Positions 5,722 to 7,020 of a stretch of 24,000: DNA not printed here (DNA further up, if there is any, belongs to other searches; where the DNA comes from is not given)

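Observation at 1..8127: Orphan operon: three paralogous B12-dependent radical SAM enzymes, a SAM methyltransferase, a membrane metallophosphoesterase and two GNAT/FemAB-fold acyltransferases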

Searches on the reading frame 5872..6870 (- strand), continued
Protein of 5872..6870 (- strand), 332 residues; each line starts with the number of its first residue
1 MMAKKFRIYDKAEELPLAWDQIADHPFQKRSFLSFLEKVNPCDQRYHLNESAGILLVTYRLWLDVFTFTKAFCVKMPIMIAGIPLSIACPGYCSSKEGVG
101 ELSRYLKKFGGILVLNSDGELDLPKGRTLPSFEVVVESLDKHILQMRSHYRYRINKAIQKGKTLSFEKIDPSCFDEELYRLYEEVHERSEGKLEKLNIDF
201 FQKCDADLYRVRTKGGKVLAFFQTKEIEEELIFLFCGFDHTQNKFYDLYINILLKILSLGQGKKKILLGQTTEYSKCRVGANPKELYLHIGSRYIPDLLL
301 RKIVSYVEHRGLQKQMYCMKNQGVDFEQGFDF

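Call 70: search_protein_families(library=pfam, alignment_id=A1, max_evalue=0.1)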
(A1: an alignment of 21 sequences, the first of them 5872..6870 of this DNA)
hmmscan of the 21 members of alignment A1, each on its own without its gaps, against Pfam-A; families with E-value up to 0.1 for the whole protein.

A. member 1, window:5872-6870:- (332 aa): 0 families

B. families by the number of members that match (of 21 scanned): 11 families
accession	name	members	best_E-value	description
PF13480.13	Acetyltransf_6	14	6.6e-09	Acetyltransferase (GNAT) domain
PF04339.18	FemAB_like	9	2.5e-05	Peptidogalycan biosysnthesis/recognition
PF06436.16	Pneumovirus_M2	1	0.0006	Pneumovirus matrix protein 2 (M2)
PF04055.27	Radical_SAM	1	0.0008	Radical SAM superfamily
PF14910.11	MMS22L_N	1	0.018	S-phase genomic integrity recombination mediator, N-terminal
PF02752.27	Arrestin_C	1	0.038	Arrestin (or S-antigen), C-terminal domain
PF02388.22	FemAB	1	0.04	FemAB family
PF19502.5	DUF6036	1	0.049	Nucleotidyltransferase of unknown function (DUF6036)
PF04335.19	VirB8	1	0.055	VirB8 protein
PF12486.13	VasL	1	0.085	Type VI secretion system, EvfB, or VasL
PF07775.16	PaRep2b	1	0.097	PaRep2b protein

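Call 81: search_protein_families(library=ncbifam, proteins=[L018:9105-9812:+], max_evalue=0.00001)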
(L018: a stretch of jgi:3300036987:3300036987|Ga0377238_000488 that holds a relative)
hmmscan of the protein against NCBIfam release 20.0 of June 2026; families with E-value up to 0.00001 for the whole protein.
L018:9105-9812:+ (235 aa): 14 families
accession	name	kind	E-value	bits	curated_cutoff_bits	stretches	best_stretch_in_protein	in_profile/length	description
NF003685.0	PRK05305.2-5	equivalog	4.2e-45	153.5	183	1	11-224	29-194/198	phosphatidylserine decarboxylase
NF003678.0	PRK05305.1-2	equivalog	2.1e-42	144.9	225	2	56-223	65-217/218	phosphatidylserine decarboxylase family protein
TIGR00164.2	AS_decarb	equivalog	1.7e-40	138.6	230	1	15-225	31-213/215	archaetidylserine decarboxylase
NF003677.0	PRK05305.1-1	equivalog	4.1e-40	137.5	315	1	3-231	34-228/232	phosphatidylserine decarboxylase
NF003682.0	PRK05305.2-2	equivalog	5.6e-37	127.2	284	2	60-223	66-212/212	phosphatidylserine decarboxylase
NF003679.0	PRK05305.1-3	equivalog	8.5e-32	110.5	252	1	11-222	54-232/234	phosphatidylserine decarboxylase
NF003683.0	PRK05305.2-3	equivalog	2.2e-30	105.6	244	2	85-222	79-202/204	phosphatidylserine decarboxylase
NF003684.0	PRK05305.2-4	equivalog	1.6e-28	99.8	317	1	8-231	34-222/228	phosphatidylserine decarboxylase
NF003680.0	PRK05305.1-5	equivalog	3.7e-28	98.4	262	2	74-223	80-214/217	phosphatidylserine decarboxylase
NF003681.0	PRK05305.2-1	equivalog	4.6e-27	94.9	377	1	7-225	35-220/231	phosphatidylserine decarboxylase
NF038088.1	anchor_synt_D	exception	3.5e-26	91.9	240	1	85-221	73-193/194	protein sorting system archaetidylserine decarboxylase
NF002853.0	PRK03140.1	equivalog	1.6e-11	44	307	1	27-220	70-256/262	phosphatidylserine decarboxylase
NF003038.0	PRK03934.1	equivalog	2.3e-09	36.5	285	1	27-219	61-263/267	phosphatidylserine decarboxylase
TIGR00163.1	PS_decarb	equivalog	2.3e-07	30.2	111.75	1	26-218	25-238/243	archaetidylserine decarboxylase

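Call 82: search_protein_families(library=ncbifam, alignment_id=A1, max_evalue=0.1)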
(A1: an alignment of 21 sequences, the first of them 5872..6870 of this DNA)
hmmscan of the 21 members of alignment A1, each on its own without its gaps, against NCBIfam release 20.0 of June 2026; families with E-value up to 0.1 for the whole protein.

A. member 1, window:5872-6870:- (332 aa): 0 families

B. families by the number of members that match (of 21 scanned): 2 families
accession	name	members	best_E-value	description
TIGR03019.1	pepcterm_femAB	3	0.00084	FemAB family XrtA/PEP-CTERM system-associated protein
NF003207.0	PRK04171.2-2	1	0.058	ribosome biogenesis protein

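Call 92: search_protein_representatives(alignment_id=A1)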
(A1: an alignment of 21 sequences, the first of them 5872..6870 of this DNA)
Query: 21 sequences, 325 profile positions. Proteins with E-value up to 0.001 (for the whole library): 3098; up to 1e-10: 2079; up to 1e-30: 284. The best 150 are listed.
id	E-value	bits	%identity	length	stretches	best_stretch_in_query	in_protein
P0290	1.7e-134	464.4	-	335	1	1-324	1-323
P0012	9.1e-130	448.9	-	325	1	3-325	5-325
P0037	1.1e-118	412.5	-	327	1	3-325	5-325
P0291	2.3e-117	408.2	-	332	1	1-324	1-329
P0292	9.3e-115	399.6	-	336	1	1-325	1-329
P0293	7.3e-114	396.6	-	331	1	4-325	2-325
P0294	3.4e-111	387.9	-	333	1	4-324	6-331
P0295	2.0e-110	385.3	-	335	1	3-324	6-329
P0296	5.8e-110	383.8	-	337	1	3-324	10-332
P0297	1.4e-108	379.3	-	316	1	3-316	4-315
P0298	5.1e-108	377.4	-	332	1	5-325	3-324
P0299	2.4e-107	375.2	-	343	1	5-324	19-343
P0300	7.4e-106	370.3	-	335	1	4-324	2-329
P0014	2.0e-104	365.6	-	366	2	1-229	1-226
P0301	3.2e-104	364.9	-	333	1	3-324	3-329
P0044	9.9e-101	353.5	-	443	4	228-325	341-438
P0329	2.7e-83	296.2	-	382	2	172-324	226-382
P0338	3.5e-79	282.6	-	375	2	30-244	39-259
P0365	1.3e-70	254.5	-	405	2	11-216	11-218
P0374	2.2e-67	243.9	-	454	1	27-324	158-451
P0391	3.8e-64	233.3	-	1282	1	7-325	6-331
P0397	2.4e-63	230.6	-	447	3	124-227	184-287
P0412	4.0e-60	220.0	-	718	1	7-325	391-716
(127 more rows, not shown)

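Call 93: search_protein_families(library=pfam, proteins=[P0391, P0412, P0374, P0044, P0047, P0365, P0397, P0329, P0338], max_evalue=0.001)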
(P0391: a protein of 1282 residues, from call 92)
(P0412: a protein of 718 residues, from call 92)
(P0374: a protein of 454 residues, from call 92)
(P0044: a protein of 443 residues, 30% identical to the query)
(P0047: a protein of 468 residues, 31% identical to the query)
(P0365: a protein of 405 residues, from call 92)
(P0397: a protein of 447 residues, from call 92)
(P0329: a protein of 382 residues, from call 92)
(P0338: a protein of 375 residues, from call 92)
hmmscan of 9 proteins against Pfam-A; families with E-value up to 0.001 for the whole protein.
P0391 (1282 aa): 2 families
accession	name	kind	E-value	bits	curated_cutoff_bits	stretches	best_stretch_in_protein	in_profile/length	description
PF00202.27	Aminotran_3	-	6.5e-67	226.4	30.5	1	372-842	14-401/403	Aminotransferase class-III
PF01488.26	Shikimate_DH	-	1.1e-06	29.2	24.3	0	1042-1107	12-79/138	Shikimate / quinate 5-dehydrogenase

P0412 (718 aa): 2 families
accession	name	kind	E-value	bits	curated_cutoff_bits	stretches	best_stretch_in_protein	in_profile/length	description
PF00583.31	Acetyltransf_1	-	8.9e-07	29.6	20.7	1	219-336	18-110/116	Acetyltransferase (GNAT) family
PF13508.13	Acetyltransf_7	-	0.00075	20.3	27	0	236-313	2-56/84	Acetyltransferase (GNAT) domain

P0374 (454 aa): 2 families
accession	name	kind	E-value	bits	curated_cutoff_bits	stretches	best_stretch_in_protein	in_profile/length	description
PF02310.24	B12-binding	-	1.4e-18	67.3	32.1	1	17-121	6-114/121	B12 binding domain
PF13480.13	Acetyltransf_6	-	5.5e-07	30.3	22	1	277-404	5-140/143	Acetyltransferase (GNAT) domain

P0044 (443 aa): 0 families

P0047 (468 aa): 1 family
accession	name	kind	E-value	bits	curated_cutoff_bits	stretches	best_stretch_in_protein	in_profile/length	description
PF13480.13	Acetyltransf_6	-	0.00036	21.1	22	0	368-417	90-138/143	Acetyltransferase (GNAT) domain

P0365 (405 aa): 0 families

P0397 (447 aa): 0 families

P0329 (382 aa): 0 families

P0338 (375 aa): 0 families

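Call 95: search_protein_families(library=padloc, proteins=[window:5872-6870:-], max_evalue=0.001)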
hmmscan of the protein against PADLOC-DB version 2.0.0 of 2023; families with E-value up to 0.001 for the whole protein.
window:5872-6870:- (332 aa): 0 families
